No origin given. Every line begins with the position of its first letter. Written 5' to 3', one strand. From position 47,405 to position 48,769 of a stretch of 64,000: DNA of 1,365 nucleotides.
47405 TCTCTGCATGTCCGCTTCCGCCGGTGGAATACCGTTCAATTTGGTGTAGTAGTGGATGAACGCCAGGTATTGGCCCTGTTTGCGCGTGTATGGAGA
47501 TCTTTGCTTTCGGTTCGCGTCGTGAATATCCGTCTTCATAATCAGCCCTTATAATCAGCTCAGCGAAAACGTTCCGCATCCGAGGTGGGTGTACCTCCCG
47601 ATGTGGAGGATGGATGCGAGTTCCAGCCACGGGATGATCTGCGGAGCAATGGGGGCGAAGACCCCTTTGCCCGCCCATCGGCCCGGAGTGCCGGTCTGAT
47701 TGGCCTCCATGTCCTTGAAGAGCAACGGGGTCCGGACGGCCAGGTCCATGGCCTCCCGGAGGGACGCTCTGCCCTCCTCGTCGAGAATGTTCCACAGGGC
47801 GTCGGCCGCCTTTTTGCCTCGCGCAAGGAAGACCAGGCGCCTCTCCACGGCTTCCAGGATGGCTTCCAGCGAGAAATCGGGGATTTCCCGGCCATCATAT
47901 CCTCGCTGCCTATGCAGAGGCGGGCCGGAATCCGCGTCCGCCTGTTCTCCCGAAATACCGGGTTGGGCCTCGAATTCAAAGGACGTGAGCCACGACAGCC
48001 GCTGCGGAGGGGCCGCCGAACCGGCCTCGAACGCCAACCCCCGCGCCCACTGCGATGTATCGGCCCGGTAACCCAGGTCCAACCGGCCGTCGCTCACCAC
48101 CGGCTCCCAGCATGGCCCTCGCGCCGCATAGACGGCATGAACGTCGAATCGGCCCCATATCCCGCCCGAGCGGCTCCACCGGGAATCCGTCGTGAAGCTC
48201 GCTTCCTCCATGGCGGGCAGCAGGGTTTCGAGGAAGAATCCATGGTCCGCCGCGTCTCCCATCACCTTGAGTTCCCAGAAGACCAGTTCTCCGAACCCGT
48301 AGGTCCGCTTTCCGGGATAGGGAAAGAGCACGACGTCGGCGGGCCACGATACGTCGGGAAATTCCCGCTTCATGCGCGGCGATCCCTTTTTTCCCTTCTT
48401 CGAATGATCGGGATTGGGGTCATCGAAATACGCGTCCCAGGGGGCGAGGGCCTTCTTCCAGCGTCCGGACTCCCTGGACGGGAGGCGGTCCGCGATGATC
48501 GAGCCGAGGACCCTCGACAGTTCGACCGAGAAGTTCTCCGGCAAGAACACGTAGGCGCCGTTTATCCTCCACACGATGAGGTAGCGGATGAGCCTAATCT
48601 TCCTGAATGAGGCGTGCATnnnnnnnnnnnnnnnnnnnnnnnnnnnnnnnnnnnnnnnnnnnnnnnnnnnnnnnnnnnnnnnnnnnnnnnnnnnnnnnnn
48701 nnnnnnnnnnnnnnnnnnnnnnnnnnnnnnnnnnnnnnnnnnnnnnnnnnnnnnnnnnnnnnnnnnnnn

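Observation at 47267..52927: Stand-alone four-gene RAMP operon with no cas10, cas1/2, CHAT protease or CRISPR array in 64 kb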

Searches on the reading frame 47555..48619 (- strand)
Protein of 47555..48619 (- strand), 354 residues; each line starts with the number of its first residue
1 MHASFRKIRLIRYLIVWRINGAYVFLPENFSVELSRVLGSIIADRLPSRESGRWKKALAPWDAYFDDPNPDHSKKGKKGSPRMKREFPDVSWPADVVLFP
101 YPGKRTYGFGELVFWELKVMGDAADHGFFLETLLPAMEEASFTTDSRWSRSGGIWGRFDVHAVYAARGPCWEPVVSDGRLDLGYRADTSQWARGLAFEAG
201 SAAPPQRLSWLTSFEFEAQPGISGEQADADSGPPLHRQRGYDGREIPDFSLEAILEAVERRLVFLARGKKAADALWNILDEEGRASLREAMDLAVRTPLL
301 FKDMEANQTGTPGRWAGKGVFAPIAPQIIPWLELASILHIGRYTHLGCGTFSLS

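Call 3: search_protein_families(library=pfam, proteins=[window:47555-48619:-], max_evalue=1)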
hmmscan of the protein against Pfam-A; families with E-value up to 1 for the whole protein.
window:47555-48619:- (354 aa): 1 family
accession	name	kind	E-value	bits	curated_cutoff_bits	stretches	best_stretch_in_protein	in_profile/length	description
PF10040.14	CRISPR_Cas6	-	0.0029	18.7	25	1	249-350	19-88/89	CRISPR-associated endoribonuclease Cas6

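Call 4: search_protein_families(library=ncbifam, proteins=[window:47555-48619:-], max_evalue=1)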
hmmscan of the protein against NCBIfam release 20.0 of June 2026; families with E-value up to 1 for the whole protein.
window:47555-48619:- (354 aa): 2 families
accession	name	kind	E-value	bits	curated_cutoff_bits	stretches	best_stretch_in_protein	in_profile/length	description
NF049959.1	CRISPR_3_Cas6i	exception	3.1e-82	275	160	1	5-216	4-207/207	type III-I CRISPR precrRNA processing endoribonuclease Cas6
NF008679.0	PRK11700.1-2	equivalog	0.05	13.3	391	1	91-142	90-141/191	VOC family protein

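Call 5: search_protein_families(library=padloc, proteins=[window:47555-48619:-], max_evalue=1)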
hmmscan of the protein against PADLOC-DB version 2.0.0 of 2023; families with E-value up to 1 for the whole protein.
window:47555-48619:- (354 aa): 3 families
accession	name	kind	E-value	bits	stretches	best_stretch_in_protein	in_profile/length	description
PDLC01477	Cas6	-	3.8e-06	24.7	1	310-353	251-294/296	"CAS-I,CAS-II,CAS-III,CAS-IV,CAS-V,CAS-VI; crRNAmaturation"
PDLC01496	Cas6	-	5.3e-05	20.8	1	327-353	252-278/281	"CAS-I,CAS-II,CAS-III,CAS-IV,CAS-V,CAS-VI; crRNAmaturation"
PDLC01650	Cas6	-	0.0051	15.8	1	308-349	67-102/102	"CAS-I,CAS-II,CAS-III,CAS-IV,CAS-V,CAS-VI; crRNAmaturation"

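Call 34: find_homologous_proteins(query=window:47555-48619:-, max_evalue=0.00001)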
Query window:47555-48619:- (354 aa): 413 proteins with E <= 0.00001 among 6412 candidates; the best 120 are listed.
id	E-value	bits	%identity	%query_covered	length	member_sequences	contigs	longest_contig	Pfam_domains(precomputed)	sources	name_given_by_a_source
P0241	2.8e-242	821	100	100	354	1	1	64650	-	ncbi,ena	-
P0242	8.0e-117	408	55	100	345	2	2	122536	PF10040.15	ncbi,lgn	-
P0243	2.8e-116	407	56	99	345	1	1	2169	-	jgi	-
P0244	8.3e-116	405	55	100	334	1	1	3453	-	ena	-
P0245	6.8e-114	399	54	100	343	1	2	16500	-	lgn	-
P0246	6.4e-111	389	52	100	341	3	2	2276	-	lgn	-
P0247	1.0e-109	385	53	99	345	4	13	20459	-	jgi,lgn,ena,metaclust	metaclust:\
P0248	2.3e-109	384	54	100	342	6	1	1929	-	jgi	-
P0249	1.6e-106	374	52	100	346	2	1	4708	-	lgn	-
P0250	2.2e-105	371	52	100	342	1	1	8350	-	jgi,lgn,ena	-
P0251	6.1e-103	363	53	100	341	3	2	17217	-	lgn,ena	-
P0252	1.7e-101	358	48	100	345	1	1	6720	-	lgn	-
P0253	1.8e-101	358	51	98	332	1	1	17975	PF10040.15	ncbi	-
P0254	5.8e-100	353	49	99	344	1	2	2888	PF10040.15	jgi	jgi:hypothetical protein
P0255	3.0e-99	350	50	100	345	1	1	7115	-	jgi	-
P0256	7.2e-99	349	50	99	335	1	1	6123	PF10040.15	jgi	jgi:hypothetical protein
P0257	1.9e-98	348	49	99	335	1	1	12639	PF10040.15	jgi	jgi:hypothetical protein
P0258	3.3e-98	347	49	100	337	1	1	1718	PF10040.15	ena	-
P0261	2.0e-96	341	48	99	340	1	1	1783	PF10040.15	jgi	jgi:hypothetical protein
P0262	2.5e-96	341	48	99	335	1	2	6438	PF10040.15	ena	-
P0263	3.7e-96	340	49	99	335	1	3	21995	PF10040.15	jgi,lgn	-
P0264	3.7e-96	340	49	99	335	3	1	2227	PF10040.15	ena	-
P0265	6.6e-96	339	49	99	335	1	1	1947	PF10040.15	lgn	-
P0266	7.4e-96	339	49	99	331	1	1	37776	PF10040.15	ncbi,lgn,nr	ncbi:MAG: CRISPR system precrRNA processing endoribonuclease RAMP protein Cas6 [Chloroflexota bacter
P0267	1.2e-95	339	49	98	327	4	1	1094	PF10040.15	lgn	-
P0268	1.6e-95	338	48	100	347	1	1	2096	PF10040.15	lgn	-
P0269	1.8e-95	338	49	99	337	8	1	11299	PF10040.15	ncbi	-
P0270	3.4e-95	337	51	100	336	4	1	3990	PF10040.15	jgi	-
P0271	9.2e-95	336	47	99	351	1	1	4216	PF10040.15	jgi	jgi:hypothetical protein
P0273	2.1e-94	335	48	99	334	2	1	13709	PF10040.15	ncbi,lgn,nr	ncbi:MAG: hypothetical protein MAG451_02929 [Anaerolineales bacterium]|nr:hypothetical protein [Anae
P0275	6.7e-94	333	49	99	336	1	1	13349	PF10040.15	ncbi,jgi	-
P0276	1.0e-93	332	46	100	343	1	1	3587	PF10040.15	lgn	-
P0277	1.0e-93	332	48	98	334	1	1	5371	PF10040.15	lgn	-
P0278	1.3e-93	332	47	99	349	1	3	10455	PF10040.15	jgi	jgi:hypothetical protein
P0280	1.6e-93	332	49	98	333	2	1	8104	PF10040.15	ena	-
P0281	2.0e-93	331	48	99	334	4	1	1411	PF10040.15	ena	-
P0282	2.7e-93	331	47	100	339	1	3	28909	PF10040.15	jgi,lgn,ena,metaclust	metaclust:\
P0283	2.9e-93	331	48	99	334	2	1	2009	PF10040.15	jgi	jgi:hypothetical protein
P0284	3.7e-93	330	48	100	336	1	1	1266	PF10040.15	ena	-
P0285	4.4e-93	330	48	98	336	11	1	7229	PF10040.15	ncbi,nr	ncbi:MAG: CRISPR system precrRNA processing endoribonuclease RAMP protein Cas6 [Anaerolineae bacteri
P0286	5.8e-93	330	48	99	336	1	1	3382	PF10040.15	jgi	-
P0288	6.4e-93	330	48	99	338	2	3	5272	PF10040.15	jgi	jgi:hypothetical protein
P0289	7.1e-93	330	49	99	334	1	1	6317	PF10040.15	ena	-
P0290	8.3e-93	329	48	98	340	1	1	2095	PF10040.15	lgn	-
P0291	8.5e-93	329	47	100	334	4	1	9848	PF10040.15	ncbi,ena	-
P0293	1.0e-92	329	49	100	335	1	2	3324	PF10040.15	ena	-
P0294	1.1e-92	329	47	98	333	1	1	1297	PF10040.15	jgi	jgi:hypothetical protein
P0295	1.2e-92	329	46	99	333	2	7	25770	PF10040.15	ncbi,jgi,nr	ncbi:MAG: CRISPR system precrRNA processing endoribonuclease RAMP protein Cas6 [Chloroflexi bacteriu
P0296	1.2e-92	329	48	99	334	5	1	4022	PF10040.15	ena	-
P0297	1.4e-92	329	48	100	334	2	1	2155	PF10040.15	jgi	-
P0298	1.5e-92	328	48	99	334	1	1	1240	PF10040.15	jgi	-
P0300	1.9e-92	328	47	97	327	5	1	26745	PF10040.15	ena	-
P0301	1.9e-92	328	47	99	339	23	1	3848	PF10040.15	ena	-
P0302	1.9e-92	328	48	99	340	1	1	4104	PF10040.15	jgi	jgi:hypothetical protein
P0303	2.7e-92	328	48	98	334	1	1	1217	PF10040.15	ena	-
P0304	3.5e-92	327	48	97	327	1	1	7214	PF10040.15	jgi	jgi:hypothetical protein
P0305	5.5e-92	327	48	99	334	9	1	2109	PF10040.15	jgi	jgi:hypothetical protein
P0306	5.8e-92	326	47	100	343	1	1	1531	PF10040.15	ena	-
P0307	5.9e-92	326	46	99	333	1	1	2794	PF10040.15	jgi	-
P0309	7.2e-92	326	47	99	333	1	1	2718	PF10040.15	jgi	jgi:hypothetical protein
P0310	8.1e-92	326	46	99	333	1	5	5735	PF10040.15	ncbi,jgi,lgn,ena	-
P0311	8.5e-92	326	48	99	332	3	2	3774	PF10040.15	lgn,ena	-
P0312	1.0e-91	326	47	99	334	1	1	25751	PF10040.15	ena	-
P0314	1.1e-91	326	47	99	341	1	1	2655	PF10040.15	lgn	-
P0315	1.1e-91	326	48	99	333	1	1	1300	PF10040.15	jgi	jgi:hypothetical protein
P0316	1.2e-91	325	48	98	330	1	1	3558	PF10040.15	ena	-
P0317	1.7e-91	325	48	99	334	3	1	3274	PF10040.15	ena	-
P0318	2.4e-91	324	47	99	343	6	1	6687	PF10040.15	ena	-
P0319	2.4e-91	324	46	98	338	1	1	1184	PF10040.15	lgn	-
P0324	1.1e-90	322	47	99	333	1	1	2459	PF10040.15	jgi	jgi:hypothetical protein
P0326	1.5e-90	322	48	99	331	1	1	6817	PF10040.15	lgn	-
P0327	1.6e-90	322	47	99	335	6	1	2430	PF10040.15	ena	-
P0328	1.9e-90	322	46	99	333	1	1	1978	PF10040.15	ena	-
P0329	2.1e-90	321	47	99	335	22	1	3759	PF10040.15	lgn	-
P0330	2.8e-90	321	47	98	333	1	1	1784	PF10040.15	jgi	-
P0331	3.1e-90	321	47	99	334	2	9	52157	PF10040.15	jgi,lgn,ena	-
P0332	3.3e-90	321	47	98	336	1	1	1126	PF10040.15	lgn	-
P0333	4.1e-90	320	48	98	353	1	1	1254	PF10040.15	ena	-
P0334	4.3e-90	320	48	98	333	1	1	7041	PF10040.15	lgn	-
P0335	4.8e-90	320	47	99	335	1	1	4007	PF10040.15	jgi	-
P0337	5.9e-90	320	45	100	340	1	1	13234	PF10040.15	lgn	-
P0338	6.5e-90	320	46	100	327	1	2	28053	PF10040.15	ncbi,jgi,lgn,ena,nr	ncbi:MAG: hypothetical protein CVU38_02980 [Chloroflexi bacterium HGW-Chloroflexi-1]|nr:MAG: hypothe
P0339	7.9e-90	319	47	99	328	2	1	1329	PF10040.15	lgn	-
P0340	1.1e-89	319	48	100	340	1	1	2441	PF10040.15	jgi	jgi:hypothetical protein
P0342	1.2e-89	319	47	98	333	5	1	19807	PF10040.15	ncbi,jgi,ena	-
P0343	1.5e-89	319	46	99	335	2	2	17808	PF10040.15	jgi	jgi:hypothetical protein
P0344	2.0e-89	318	47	99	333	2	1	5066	PF10040.15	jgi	jgi:hypothetical protein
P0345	4.4e-89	317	47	99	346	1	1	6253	PF10040.15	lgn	-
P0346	8.1e-89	316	47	99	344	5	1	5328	PF10040.15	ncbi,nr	ncbi:MAG TPA: CRISPR system precrRNA processing endoribonuclease RAMP protein Cas6 [Anaerolineae bac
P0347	1.1e-88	316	47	99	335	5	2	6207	PF10040.15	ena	-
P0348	1.1e-88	316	47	99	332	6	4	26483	PF10040.15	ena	-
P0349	1.4e-88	315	47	99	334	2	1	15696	PF10040.15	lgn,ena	-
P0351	2.1e-88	315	45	99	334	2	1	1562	PF10040.15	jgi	jgi:hypothetical protein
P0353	3.8e-88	314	46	100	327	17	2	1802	PF10040.15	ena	-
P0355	5.5e-88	313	48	96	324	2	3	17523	PF10040.15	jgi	jgi:hypothetical protein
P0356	5.6e-88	313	46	98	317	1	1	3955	PF10040.15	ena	-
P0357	5.7e-88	313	46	98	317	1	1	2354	PF10040.15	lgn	-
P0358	5.9e-88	313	46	100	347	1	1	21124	PF10040.15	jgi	jgi:hypothetical protein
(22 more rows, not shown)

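Call 42: predict_structure(alignment_id=A4)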
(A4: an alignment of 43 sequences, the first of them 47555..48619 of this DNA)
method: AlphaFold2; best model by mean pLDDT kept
length: 354 residues; sequences in the alignment: 43
mean_pLDDT: 84.3   pTM: 0.83
mean pLDDT of the five models: 84.3, 83.2, 79.6, 78.6, 76.7
residues with pLDDT >= 90: 209; 70-90: 83; 50-70: 36; < 50: 26
segments of 3 or more residues with pLDDT < 50: 220-238
pLDDT, mean of each block of 10 residues (from residue 1): 82 97 92 94 95 92 74 50 70 92 94 96 94 97 89 93 92 91 91 64 85 78 41 42 69 94 77 77 93 97 88 91 93 92 90 92
secondary structure, 60 per line:
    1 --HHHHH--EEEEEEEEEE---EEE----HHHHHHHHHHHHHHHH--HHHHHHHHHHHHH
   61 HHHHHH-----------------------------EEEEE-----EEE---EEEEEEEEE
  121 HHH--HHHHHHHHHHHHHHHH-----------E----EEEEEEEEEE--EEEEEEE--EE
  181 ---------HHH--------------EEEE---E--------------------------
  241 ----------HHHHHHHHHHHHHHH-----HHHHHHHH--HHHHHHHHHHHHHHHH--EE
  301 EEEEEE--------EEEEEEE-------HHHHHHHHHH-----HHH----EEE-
elements in order: H3-7 E10-19 E23-25 H30-45 H48-66 E96-100 E106-108 E112-120 H126-141 E158-167 E170-176 E207-210 H251-265 H271-278 H281-296 E299-306 E315-321 H329-338 E351-353

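Call 44: fold_search(model_id=the predicted structure, library=pdb)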
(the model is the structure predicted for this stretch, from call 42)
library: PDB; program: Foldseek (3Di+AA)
matches with E <= 10: 486; with E <= 0.001: 25
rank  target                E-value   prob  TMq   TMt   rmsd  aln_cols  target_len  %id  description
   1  4ilm_L                3.5e-08  1.00  0.45  0.55   8.2       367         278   11  CRISPR RNA Processing endoribonuclease (released 2013-03-20)
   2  7kft_C                8.5e-08  1.00  0.51  0.34   7.0       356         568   12  Partial Cas6-RT-Cas1--Cas2 complex (released 2021-03-31)
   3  7kfu_C                8.5e-08  1.00  0.51  0.22   7.0       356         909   12  Cas6-RT-Cas1--Cas2 complex (released 2021-03-31)
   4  6dd5_B                8.5e-08  1.00  0.44  0.27   8.6       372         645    9  Crystal Structure of the Cas6 Domain of Marinomonas mediterranea MMB-1 Cas6-RT-Cas1 Fusion Protein (released 2018-10-17)
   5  4ilm_A                1.1e-07  1.00  0.43  0.51   9.7       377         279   11  CRISPR RNA Processing endoribonuclease (released 2013-03-20)
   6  6dd5_A                1.3e-07  1.00  0.45  0.27   8.7       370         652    9  Crystal Structure of the Cas6 Domain of Marinomonas mediterranea MMB-1 Cas6-RT-Cas1 Fusion Protein (released 2018-10-17)
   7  4ilm_B                1.5e-07  1.00  0.42  0.51   9.9       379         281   11  CRISPR RNA Processing endoribonuclease (released 2013-03-20)
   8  4ilm_D                2.1e-07  1.00  0.44  0.53   7.9       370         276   10  CRISPR RNA Processing endoribonuclease (released 2013-03-20)
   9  4ill_A                2.6e-07  1.00  0.42  0.51   9.4       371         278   11  Recognition and Cleavage of a non-structured CRISPR RNA by its Processing Endoribonuclease Cas6 (released 2013-03-20)
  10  6fjw                  2.8e-07  1.00  0.42  0.59   9.0       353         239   11  Streptococcus thermophilus Cas6 (released 2019-02-06)
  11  3zfv_B                4.3e-07  1.00  0.37  0.48  10.3       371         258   12  Crystal structure of an archaeal CRISPR-associated Cas6 nuclease (released 2013-04-03)
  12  4ilm_N                4.8e-07  1.00  0.42  0.51   9.2       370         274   12  CRISPR RNA Processing endoribonuclease (released 2013-03-20)
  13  4ilm_J                5.7e-07  1.00  0.42  0.50   9.5       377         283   12  CRISPR RNA Processing endoribonuclease (released 2013-03-20)
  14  4ill_B                6.5e-07  1.00  0.39  0.48   9.9       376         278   12  Recognition and Cleavage of a non-structured CRISPR RNA by its Processing Endoribonuclease Cas6 (released 2013-03-20)
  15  4ilr                  9.3e-07  1.00  0.44  0.53   8.9       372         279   12  Recognition and Cleavage of a non-structured CRISPR RNA by its Processing Endoribonuclease Cas6 (released 2013-03-20)
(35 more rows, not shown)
